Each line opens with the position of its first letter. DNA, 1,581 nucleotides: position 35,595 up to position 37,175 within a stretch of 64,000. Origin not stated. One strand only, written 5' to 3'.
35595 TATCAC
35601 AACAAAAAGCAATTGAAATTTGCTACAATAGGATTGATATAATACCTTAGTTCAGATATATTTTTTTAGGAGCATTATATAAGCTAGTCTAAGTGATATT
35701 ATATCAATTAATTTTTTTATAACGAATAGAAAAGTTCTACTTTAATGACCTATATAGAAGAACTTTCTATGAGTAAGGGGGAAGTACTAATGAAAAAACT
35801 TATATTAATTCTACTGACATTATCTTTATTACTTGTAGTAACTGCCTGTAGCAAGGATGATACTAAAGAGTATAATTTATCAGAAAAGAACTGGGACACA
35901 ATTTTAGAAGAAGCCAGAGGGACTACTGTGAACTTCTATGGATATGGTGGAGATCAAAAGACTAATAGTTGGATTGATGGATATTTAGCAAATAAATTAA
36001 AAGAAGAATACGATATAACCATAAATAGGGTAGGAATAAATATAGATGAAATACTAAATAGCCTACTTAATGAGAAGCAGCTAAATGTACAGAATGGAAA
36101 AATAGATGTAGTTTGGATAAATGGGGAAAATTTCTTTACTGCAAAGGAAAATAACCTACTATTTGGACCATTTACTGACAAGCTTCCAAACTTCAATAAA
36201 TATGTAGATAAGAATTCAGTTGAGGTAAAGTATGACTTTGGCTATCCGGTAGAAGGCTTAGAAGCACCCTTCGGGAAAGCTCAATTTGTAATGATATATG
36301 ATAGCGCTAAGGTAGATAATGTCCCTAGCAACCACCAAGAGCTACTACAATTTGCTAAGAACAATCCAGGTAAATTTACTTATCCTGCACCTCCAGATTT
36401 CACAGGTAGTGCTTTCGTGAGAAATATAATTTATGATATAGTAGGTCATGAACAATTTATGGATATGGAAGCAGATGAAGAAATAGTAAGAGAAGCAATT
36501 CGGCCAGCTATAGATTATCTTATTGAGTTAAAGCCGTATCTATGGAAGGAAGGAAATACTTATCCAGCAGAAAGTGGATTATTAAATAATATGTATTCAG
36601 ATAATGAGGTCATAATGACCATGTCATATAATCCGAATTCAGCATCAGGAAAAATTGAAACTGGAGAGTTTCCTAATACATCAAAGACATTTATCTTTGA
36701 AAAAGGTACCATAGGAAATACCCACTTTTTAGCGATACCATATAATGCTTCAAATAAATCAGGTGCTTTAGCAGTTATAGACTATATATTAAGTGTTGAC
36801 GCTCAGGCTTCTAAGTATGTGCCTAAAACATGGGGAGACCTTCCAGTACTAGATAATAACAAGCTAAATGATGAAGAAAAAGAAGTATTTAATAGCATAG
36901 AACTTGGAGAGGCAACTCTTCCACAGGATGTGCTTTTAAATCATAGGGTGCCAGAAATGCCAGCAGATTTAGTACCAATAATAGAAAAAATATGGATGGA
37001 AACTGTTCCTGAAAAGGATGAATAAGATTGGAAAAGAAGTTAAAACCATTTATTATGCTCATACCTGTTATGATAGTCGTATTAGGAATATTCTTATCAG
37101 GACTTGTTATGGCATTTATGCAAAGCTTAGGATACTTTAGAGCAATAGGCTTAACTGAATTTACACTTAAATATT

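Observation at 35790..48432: Thirteen-gene ABC importer / glycosyltransferase / rhodanese / TVP38 / CCG-FeS cluster resembling an expanded ydjXYZ-ynjABCDE system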

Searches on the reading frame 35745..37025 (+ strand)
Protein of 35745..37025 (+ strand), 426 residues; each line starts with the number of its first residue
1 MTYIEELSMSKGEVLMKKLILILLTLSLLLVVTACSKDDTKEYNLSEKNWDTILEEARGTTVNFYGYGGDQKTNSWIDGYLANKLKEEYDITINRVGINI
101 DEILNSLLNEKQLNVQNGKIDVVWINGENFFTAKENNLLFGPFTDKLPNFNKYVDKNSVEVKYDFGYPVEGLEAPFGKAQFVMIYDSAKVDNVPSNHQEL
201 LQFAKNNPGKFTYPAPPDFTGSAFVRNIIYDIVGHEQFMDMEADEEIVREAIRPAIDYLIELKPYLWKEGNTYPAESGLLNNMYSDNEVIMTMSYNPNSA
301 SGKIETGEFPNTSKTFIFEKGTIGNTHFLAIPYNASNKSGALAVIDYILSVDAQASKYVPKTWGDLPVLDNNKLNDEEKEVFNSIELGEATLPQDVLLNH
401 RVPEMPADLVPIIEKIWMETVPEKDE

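Call 4: search_protein_families(library=pfam, proteins=[window:35745-37025:+], max_evalue=0.01)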
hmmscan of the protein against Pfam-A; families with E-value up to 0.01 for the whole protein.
window:35745-37025:+ (426 aa): 2 families
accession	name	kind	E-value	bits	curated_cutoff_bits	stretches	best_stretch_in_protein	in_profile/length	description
PF13416.11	SBP_bac_8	-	3e-19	70.3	27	1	81-374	2-267/279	Bacterial extracellular solute-binding protein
PF01547.30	SBP_bac_1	-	1.6e-07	32.1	26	1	88-355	21-307/307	Bacterial extracellular solute-binding protein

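Call 6: search_protein_families(library=ncbifam, proteins=[window:35745-37025:+], max_evalue=0.001)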
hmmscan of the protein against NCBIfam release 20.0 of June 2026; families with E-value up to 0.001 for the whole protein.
window:35745-37025:+ (426 aa): 2 families
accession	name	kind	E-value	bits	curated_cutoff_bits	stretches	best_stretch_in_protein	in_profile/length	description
NF008633.1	PRK11622.1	subfamily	3.3e-148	493.8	203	1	27-420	8-395/397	ABC transporter substrate-binding protein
NF033553.1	MerP_Gpos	exception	0.00064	19.6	110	0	16-60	2-46/112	mercury resistance system substrate-binding protein MerP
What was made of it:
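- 35790..37025 (+): YnjB-family substrate-binding lipoprotein, the hub of the system. NF008633 at 494 bits against a cutoff of 203 (call 6).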

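Call 21: search_solved_structures(query=window:35745-37025:+, max_evalue=0.001)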
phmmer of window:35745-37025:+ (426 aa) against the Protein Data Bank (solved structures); distinct sequences matched with E-value up to 0.001: 0.
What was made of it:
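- Tried and rejected: SBP ligand class: there is no PDB sequence hit (call 21).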

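Call 36: find_related_loci(query=A1, collection=genome_contigs, flank=10000)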
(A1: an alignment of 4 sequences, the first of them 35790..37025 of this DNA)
Query A1 (411 aa) in genome_contigs; peptide patterns used: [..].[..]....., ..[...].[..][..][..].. (x = any residue, [..] = any of these).
599 stretches matched a pattern (row limit reached: there are more); 587 encode a relative of the query (tblastn E <= 1e-3); the best 80 are kept; 80 distinct loci.
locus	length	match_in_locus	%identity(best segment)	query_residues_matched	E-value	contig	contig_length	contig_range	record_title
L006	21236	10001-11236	72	1-411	0e+0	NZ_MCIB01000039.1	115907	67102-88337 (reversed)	Thermohalobacter berrensis strain CTT3 contig_8, whole genome shotgun sequence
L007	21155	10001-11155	74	27-411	0e+0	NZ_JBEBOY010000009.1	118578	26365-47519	MAG: Tissierella praeacuta isolate T1.bin.44 NODE_443_length_118578_cov_34.107076, whole genome shotgun sequence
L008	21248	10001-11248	67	1-407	0e+0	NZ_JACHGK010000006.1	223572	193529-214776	Bacillus benzoevorans strain DSM 5391 Ga0415348_06, whole genome shotgun sequence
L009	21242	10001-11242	65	1-411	0e+0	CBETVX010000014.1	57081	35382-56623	MAG TPA_asm: uncultured Eubacteriales bacterium isolate SRR13515399_binner123_Refined_12 genome assembly, contig: ERZ250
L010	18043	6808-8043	65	1-411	0e+0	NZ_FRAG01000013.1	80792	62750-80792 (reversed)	Paramaledivibacter caminithermalis DSM 15212, whole genome shotgun sequence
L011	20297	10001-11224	61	1-407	3e-173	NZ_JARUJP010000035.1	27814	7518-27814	Clostridium tanneri strain A1-XYC3 assembly_contig_35, whole genome shotgun sequence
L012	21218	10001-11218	59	1-406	6e-167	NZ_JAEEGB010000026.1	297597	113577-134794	Clostridium aciditolerans strain DSM 17425 DSM17425_contig_26, whole genome shotgun sequence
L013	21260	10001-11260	57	1-407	1e-160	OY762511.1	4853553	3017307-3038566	MAG: uncultured Acidaminobacter sp. isolate eb0b3795-456d-4346-a6b9-bf51d2f12fe3 genome assembly, chromosome: 1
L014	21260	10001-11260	56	1-407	5e-160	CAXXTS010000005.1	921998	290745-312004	MAG: uncultured Acidaminobacter sp. isolate 39ebd3ff-394e-4dd2-8175-26047100e14c genome assembly, contig: contig_5, whol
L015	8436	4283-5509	57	3-406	1e-157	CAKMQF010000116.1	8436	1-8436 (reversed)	MAG TPA_asm: uncultured Gemella sp. isolate ERR3827244_bin.3_metaWRAP_v1.1_MAG genome assembly, contig: ERZ4768189.16436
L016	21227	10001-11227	57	1-409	2e-156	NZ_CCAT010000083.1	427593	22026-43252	Clostridium ihumii AP5, whole genome shotgun sequence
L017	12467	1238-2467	57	1-409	4e-155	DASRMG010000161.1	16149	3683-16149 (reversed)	MAG TPA_asm: Desulfosporosinus sp. isolate SMAG_U10209 k141_116343, whole genome shotgun sequence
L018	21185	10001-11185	59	1-396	2e-154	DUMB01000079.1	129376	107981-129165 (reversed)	MAG TPA_asm: Clostridiaceae bacterium isolate AS04akNAM_34 51846_AS04, whole genome shotgun sequence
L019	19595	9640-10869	55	1-410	1e-151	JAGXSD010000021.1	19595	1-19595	MAG: Erysipelotrichia bacterium isolate CROMO_A_155 c_000000423185, whole genome shotgun sequence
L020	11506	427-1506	61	47-406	3e-151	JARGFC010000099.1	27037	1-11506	MAG: Treponemataceae bacterium isolate A13_2001-4 k141_29221, whole genome shotgun sequence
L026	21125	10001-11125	57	30-406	1e-141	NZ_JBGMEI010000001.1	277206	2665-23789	Anaerococcus martiniensis strain ENR0831 ENR0831_S4_L001_R1_001_contig_1, whole genome shotgun sequence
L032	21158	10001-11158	52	24-410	6e-140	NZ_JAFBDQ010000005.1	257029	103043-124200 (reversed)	Halanaerobacter jeridensis strain DSM 23230 Ga0454029_05, whole genome shotgun sequence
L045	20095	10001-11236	45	2-406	8e-124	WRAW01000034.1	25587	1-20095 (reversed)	MAG: Defluviitaleaceae bacterium isolate Lab288P1bin51 Ga0131853_10004274, whole genome shotgun sequence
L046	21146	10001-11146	51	30-406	2e-123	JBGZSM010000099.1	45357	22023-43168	MAG: Filifactoraceae bacterium isolate D-73_MAG_2 D-73__157999, whole genome shotgun sequence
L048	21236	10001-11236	67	1-411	0e+0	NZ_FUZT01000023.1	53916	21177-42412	Maledivibacter halophilus strain M1, whole genome shotgun sequence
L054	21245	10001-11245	46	2-406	8e-118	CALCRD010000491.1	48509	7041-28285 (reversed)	MAG TPA_asm: uncultured Bacillus sp. isolate SRR1561991_bin.107_CONCOCT_v1.1_MAG genome assembly, contig: ERZ724030.531,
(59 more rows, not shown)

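Call 43: search_protein_families(library=ncbifam, proteins=[L048:1123-2820:+, L019:6349-8145:+, L048:8407-9102:+, L032:5381-5920:+, L010:6019-6246:+, L008:16526-16855:+], max_evalue=0.00001)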
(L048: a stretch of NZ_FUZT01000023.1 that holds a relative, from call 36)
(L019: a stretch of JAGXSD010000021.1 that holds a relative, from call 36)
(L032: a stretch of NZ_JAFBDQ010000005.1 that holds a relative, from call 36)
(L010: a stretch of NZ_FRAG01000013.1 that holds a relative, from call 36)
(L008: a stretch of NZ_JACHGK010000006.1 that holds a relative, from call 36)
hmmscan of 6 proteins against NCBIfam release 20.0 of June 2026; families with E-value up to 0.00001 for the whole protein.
L048:1123-2820:+ (565 aa): 55 families (the best 25 are shown)
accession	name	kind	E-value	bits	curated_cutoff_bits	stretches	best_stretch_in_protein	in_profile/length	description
TIGR03385.1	CoA_CoA_reduc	equivalog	7e-131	437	578.8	1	4-439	1-438/439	CoA-disulfide reductase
NF007123.0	PRK09564.1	equivalog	5.7e-106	354.8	458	1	3-442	1-442/444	CoA-disulfide reductase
NF010037.0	PRK13512.1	equivalog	1.1e-102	344.2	394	1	3-438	2-432/438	CoA-disulfide reductase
NF046103.1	NOXase_Strep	equivalog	4.5e-73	246.7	600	1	4-443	1-441/442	H2O-forming NADH oxidase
NF042949.2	3PPDioc_HcaD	equivalog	2.1e-43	148.6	450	1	3-322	2-313/386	3-phenylpropionate/cinnamic acid dioxygenase ferredoxin--NAD(+) reductase subunit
NF003437.0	PRK04965.1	equivalog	1.4e-40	139.5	392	1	1-290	1-281/378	NADH:flavorubredoxin reductase NorW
TIGR02374.1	nitri_red_nirB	equivalog_domain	1.3e-39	136.3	578.35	1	20-342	18-330/794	nitrite reductase large subunit NirB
NF045765.1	PhenlGlyoxDHPadH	equivalog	3e-37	128.5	475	1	4-333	4-328/416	NADH-dependent phenylglyoxylate dehydrogenase subunit epsilon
TIGR01350.1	lipoamide_DH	equivalog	7e-34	117.3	408.8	1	88-421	115-436/461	dihydrolipoyl dehydrogenase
NF007286.0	PRK09754.1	equivalog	1.6e-33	116.1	447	1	3-319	4-311/400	phenylpropionate dioxygenase ferredoxin reductase subunit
NF041682.1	ant_diox_AndAa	equivalog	1e-29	103.5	650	1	3-315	3-310/406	anthranilate 1,2-dioxygenase system ferredoxin--NAD(+) reductase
NF011565.0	PRK14989.1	subfamily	3.5e-28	98.1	883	1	26-339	29-332/847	nitrite reductase large subunit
NF004776.0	PRK06116.1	equivalog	6.1e-28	98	480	1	79-418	105-432/450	glutathione-disulfide reductase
NF003585.0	PRK05249.1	equivalog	4.7e-27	94.7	465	1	77-418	109-436/464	Si-specific NAD(P)(+) transhydrogenase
TIGR02053.1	MerA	equivalog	6.2e-27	94.7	454.45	1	95-425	122-439/465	mercury(II) reductase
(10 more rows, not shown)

L019:6349-8145:+ (598 aa): 38 families (the best 25 are shown)
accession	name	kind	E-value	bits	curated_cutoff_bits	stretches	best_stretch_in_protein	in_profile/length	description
NF009410.0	PRK12771.1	subfamily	1.3e-128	430.1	516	1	26-545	47-557/566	NAD(P)-binding protein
NF009454.0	PRK12814.1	equivalog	4.4e-110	369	916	1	14-502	89-580/657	putative NADPH-dependent glutamate synthase small subunit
NF010590.0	PRK13984.1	equivalog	9.4e-94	314.7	946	1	28-425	197-609/611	putative oxidoreductase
NF009414.0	PRK12778.1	equivalog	7.1e-92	308.9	1103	2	18-423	328-750/752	bifunctional dihydroorotate dehydrogenase B NAD binding subunit/NADPH-dependent glutamate synthase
TIGR01316.1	gltA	equivalog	5.5e-86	289.1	471.75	2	26-422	35-449/449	NADPH-dependent glutamate synthase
TIGR03315.1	Se_ygfK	equivalog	1.5e-83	280.9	835.3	1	28-550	443-941/1012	putative selenate reductase subunit YgfK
TIGR01318.1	gltD_gamma_fam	subfamily_domain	1.3e-79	268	482.95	1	13-422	34-465/467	glutamate synthase, small subunit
NF009413.0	PRK12775.1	equivalog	2.3e-75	254.1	1895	1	13-423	325-755/1006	putative trifunctional 2-polyprenylphenol hydroxylase/glutamate synthase subunit beta/ferritin domain-containing protein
NF045663.1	diclust_near_Sec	equivalog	5.2e-71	239.7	530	2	13-215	4-201/759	pyridine nucleotide-disulfide oxidoreductase/dicluster-binding protein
NF009408.0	PRK12769.1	equivalog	2.4e-64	217.6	1003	1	18-425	224-654/659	formate-dependent uric acid utilization protein AegA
TIGR01317.1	GOGAT_sm_gam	subfamily_domain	1.9e-62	211.7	447.7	2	18-281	41-315/485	glutamate synthase small subunit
NF009409.0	PRK12770.1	subfamily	1.3e-54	185.7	343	1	116-425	16-353/360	putative glutamate synthase subunit beta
NF009415.0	PRK12779.1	equivalog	2.1e-52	178.2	1519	1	30-420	211-624/944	putative bifunctional glutamate synthase subunit beta/2-polyprenylphenol hydroxylase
NF009451.0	PRK12809.1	equivalog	5.1e-52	177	1154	1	27-421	217-633/639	formate-dependent uric acid utilization protein YgfT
NF045599.1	bili_reduct_long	exception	1.1e-19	70.1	750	1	115-364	378-603/641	bilirubin reductase, long form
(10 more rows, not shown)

L048:8407-9102:+ (231 aa): 4 families
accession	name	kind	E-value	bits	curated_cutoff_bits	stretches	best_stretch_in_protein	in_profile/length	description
NF033796.1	selen_YedE_FdhT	exception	4e-29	101.9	350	1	10-226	177-383/387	selenium metabolism membrane protein YedE/FdhT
NF052577.1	ThSTportTsuASprch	equivalog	1.8e-19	70.3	400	1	53-166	7-111/330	thiosulfate transporter TsuA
NF041049.1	thio_trans_TsuA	exception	7.4e-18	64.7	645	1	53-219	9-168/348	thiosulfate utilization transporter TsuA/YeeE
TIGR04112.1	seleno_YedE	equivalog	6.7e-12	45.2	200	1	52-181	189-310/337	YedE family putative selenium transporter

L032:5381-5920:+ (179 aa): 3 families
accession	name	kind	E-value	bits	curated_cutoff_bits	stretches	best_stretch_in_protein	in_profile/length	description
NF033796.1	selen_YedE_FdhT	exception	9.3e-28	97.5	350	1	19-175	2-159/387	selenium metabolism membrane protein YedE/FdhT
NF052577.1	ThSTportTsuASprch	equivalog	4.7e-13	49.2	400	1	89-167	242-320/330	thiosulfate transporter TsuA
NF041049.1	thio_trans_TsuA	exception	2.4e-07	30.2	645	1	89-173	251-334/348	thiosulfate utilization transporter TsuA/YeeE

L010:6019-6246:+ (75 aa): 3 families
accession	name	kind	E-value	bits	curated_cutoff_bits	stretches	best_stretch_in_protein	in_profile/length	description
NF041048.1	TusA_like_YeeD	exception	8.9e-13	47.7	147.5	1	6-73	4-72/72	thiosulfate utilization sulfurtransferase TsuB/YeeD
NF008242.0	PRK11018.1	equivalog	2.5e-09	36.7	79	1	3-57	8-62/78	sulfurtransferase-like selenium metabolism protein YedF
TIGR03527.1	selenium_YedF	equivalog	7.2e-09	35.8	110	1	6-73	1-68/194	sulfurtransferase-like selenium metabolism protein YedF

L008:16526-16855:+ (109 aa): 9 families
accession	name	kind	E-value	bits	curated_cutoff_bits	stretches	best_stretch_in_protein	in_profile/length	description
NF033788.1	HTH_metalloreg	subfamily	9.5e-24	83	55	1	19-86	2-70/77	metalloregulator ArsR/SmtB family transcription factor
NF007528.0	PRK10141.1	subfamily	4.2e-17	62.1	97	1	21-98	9-87/117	metalloregulator ArsR/SmtB family transcription factor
NF033789.1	repress_SdpR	subfamily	5.2e-14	51.9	100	1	22-86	2-66/79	autorepressor SdpR family transcription factor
NF045707.1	Dbac_1936_reg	equivalog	2.3e-12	46.8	115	1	13-102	2-88/99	ArsR/SmtB-type metalloregulator TsoR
NF040642.1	sulf_sens_BigR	equivalog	2e-11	43.8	155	1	18-86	10-78/95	sulfite-sensing transcriptional repressor BigR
NF041413.1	ArsR_Rv2640c_fam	equivalog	1.1e-09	38.7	155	1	18-85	32-102/118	Rv2640c family ArsR-like transcriptional regulator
NF047906.1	CdPbTransRegCmtR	equivalog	2.2e-07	30.8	150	1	13-87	6-80/104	Cd(II)/Pb(II)-sensing metalloregulatory transcriptional regulator CmtR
NF052532.1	TransRegPagRBaca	equivalog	2e-06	27.8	170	1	14-99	13-95/99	transcriptional repressor PagR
NF053755.1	MsvR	equivalog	4.8e-06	26.4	220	1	20-75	5-60/236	transcriptional factor MsvR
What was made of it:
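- Closest known: Candidate selenium-metabolism gene set YedE / YedF / LysR_Se. Different: YedE-type hits are below the curated cutoffs and score nearly as well as thiosulfate transporter TsuA (call 43).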

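Call 47: search_solved_structures(query=A2, max_evalue=1)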
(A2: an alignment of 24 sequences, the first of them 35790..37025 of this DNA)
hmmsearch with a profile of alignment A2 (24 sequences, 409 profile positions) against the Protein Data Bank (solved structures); distinct sequences matched with E-value up to 1: 26.
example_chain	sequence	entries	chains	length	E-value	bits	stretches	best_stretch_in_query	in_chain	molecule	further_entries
4edp_A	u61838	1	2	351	9.9e-07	30.7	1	238-368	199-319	ABC transporter, substrate-binding protein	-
1poy_1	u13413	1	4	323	2.4e-05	26.1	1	299-349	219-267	SPERMIDINE/PUTRESCINE-BINDING PROTEIN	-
1pot_A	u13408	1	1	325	2.5e-05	26.1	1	299-349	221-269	SPERMIDINE/PUTRESCINE-BINDING PROTEIN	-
8y5h_E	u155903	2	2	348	2.7e-05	26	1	299-349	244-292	Spermidine/putrescine-binding periplasmic protein | Putrescine-binding periplasmic protein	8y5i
3ttm_A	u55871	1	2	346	3.5e-05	25.6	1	257-352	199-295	Polyamine transport protein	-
3ttk_A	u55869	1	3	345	3.6e-05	25.6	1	257-352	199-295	Polyamine transport protein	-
6hly_A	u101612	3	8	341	0.0015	20.2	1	305-370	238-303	Agropine permease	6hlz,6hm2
6dtu_A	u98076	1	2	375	0.0044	18.7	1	123-274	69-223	maltose-binding protein MalE1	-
2gha_A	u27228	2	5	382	0.0045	18.7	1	123-274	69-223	maltose ABC transporter, periplasmic maltose-binding protein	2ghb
1y4t_A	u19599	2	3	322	0.0054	18.4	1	305-344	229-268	putative iron-uptake ABC transport system periplasmic iron-binding protein | Putative iron-uptake ABC transport system,periplasmic iron-binding protein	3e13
8hkb_A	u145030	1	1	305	0.014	17.1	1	178-223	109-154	Periplasmic terephthalate binding protein (TBP)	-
8hk9_D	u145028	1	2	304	0.015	16.9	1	178-223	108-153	Periplasmic terephthalate binding protein (TBP)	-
8hka_A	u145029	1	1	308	0.016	16.9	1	178-223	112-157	Periplasmic terephthalate binding protein (TBP)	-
7x0o_A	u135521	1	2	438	0.025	16.2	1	310-348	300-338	CbpC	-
6g7n_A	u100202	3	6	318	0.039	15.6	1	306-340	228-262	Extracellular solute-binding protein, family 1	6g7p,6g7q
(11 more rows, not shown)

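Call 71: find_homologous_proteins(query=window:35790-37025:+, max_evalue=1e-10)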
Query window:35790-37025:+ (411 aa): 7113 proteins with E <= 1e-10 among 8000 candidates; the best 120 are listed.
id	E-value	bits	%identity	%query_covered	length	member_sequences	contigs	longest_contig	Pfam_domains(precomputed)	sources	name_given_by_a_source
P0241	9.0e-274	926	100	100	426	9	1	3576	PF13416.12,PF01547.31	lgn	-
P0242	5.5e-251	851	92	96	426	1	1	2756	PF13416.12,PF01547.31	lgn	-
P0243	4.0e-241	818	86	100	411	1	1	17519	PF13416.12,PF01547.31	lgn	-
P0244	4.8e-240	814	86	100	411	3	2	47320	PF13416.12,PF01547.31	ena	-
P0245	2.2e-239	812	85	100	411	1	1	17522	PF13416.12,PF01547.31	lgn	-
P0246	1.9e-228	776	80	100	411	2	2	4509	PF13416.12,PF01547.31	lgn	-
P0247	1.0e-227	774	80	100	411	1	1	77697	PF13416.12,PF01547.31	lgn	-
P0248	3.1e-220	749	78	100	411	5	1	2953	PF13416.12,PF01547.31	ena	-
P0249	2.6e-219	746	77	100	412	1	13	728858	PF13416.12,PF01547.31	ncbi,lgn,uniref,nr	ncbi:ABC transporter substrate-binding protein [Tepidimicrobium xylanilyticum]|uniref:Putative sperm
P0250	2.2e-216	737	76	100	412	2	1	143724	PF13416.12,PF01547.31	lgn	-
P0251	3.5e-216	736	77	96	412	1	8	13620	PF13416.12,PF01547.31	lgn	-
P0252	3.0e-210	716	72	100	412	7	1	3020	PF13416.12,PF01547.31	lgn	-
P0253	1.8e-208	710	75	95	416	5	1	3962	PF13416.12,PF01547.31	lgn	-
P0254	7.0e-208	709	74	100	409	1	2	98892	PF13416.12,PF01547.31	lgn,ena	-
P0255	1.5e-207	707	72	100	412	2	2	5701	PF13416.12,PF01547.31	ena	-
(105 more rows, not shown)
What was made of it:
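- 35790..37025 (+): More than 7113 90%-identity clusters of relatives (call 71).
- Sources annotate the SBP as 'putative spermidine/putrescine transport system substrate-binding protein' (call 71).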

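Call 78: predict_structure(alignment_id=A4)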
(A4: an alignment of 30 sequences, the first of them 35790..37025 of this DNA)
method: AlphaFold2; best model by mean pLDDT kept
length: 411 residues; sequences in the alignment: 30
mean_pLDDT: 86.4   pTM: 0.84
mean pLDDT of the five models: 86.4, 84.7, 83.0, 81.3, 81.1
residues with pLDDT >= 90: 214; 70-90: 156; 50-70: 29; < 50: 12
segments of 3 or more residues with pLDDT < 50: 19-25
pLDDT, mean of each block of 10 residues (from residue 1): 79 64 54 93 96 71 93 96 86 93 92 84 94 96 85 89 89 94 96 87 62 93 91 96 93 70 75 89 84 92 90 93 97 95 76 91 92 86 88 86 75 43
secondary structure, 60 per line:
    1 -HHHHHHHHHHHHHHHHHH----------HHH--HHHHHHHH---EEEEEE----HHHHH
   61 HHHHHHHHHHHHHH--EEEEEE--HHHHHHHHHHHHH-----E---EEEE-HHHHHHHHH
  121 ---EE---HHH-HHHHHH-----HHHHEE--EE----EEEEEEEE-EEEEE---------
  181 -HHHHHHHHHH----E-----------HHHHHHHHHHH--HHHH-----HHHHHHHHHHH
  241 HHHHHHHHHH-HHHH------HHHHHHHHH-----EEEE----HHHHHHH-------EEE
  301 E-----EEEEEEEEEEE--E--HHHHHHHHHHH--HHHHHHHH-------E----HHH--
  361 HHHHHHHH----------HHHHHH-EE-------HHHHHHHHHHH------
elements in order: H2-19 H35-42 E46-51 H56-74 E77-82 H85-97 E107-110 H112-120 H133-138 H144-147 E158-165 E167-171 H182-191 H208-218 H221-224 H230-250 H252-255 H262-270 E276-279 H284-290 E298-301 E307-317 H323-333 H336-343 H361-368 H379-384 H395-405
